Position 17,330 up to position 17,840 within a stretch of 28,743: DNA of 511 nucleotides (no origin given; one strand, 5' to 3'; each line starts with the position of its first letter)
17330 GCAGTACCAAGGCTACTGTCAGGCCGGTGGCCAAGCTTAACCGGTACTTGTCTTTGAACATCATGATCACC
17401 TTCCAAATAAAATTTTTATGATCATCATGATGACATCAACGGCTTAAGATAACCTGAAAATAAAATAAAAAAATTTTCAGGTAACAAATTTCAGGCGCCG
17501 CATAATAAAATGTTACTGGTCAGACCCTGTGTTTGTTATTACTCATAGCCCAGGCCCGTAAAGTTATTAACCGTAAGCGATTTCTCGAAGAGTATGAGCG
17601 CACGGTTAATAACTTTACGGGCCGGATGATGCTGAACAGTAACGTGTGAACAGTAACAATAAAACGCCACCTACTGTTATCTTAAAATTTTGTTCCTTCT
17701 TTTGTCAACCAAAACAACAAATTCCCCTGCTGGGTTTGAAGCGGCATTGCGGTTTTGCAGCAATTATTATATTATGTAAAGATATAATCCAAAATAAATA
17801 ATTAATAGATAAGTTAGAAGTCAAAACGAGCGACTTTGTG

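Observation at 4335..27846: Dispersed family of hairpin elements with compensatory stem changes and an invariant apex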

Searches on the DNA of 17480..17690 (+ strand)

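Call 64: search_rna_families(source=window, start=17480, end=17690, threshold=evalue, max_evalue=1)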
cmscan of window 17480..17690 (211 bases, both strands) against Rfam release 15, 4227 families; matches with E-value up to 1: 5.
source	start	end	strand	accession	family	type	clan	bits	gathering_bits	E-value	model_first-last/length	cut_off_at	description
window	17553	17623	-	RF03556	mir-559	Gene; miRNA;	-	27.2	95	0.0018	1-91/91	no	mir-559 microRNA precursor family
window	17555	17620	-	RF04014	mir-8338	Gene; miRNA;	-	27.1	80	0.00067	1-61/61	no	mir-8338 microRNA precursor family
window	17556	17621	+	RF04014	mir-8338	Gene; miRNA;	-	26.6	80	0.00092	1-61/61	no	mir-8338 microRNA precursor family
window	17554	17622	-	RF04073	mir-727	Gene; miRNA;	-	20.5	104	0.094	1-91/91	no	mir-727 microRNA precursor family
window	17551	17625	+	RF03632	MIR1882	Gene; miRNA;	-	18.4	107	0.22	1-131/131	no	MIR1882 microRNA precursor family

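Call 76: search_dna_similar(query=window:17512-17657:+, collection=plasmids, mode=distant, max_evalue=1, max_rows=10)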
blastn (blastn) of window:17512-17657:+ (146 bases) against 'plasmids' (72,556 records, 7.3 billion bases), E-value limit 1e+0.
No match.

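Call 77: search_dna_similar(query=window:17512-17657:+, collection=phages, mode=distant, max_evalue=1, max_rows=10)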
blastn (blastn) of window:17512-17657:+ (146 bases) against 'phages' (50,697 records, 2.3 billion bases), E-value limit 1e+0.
No match.
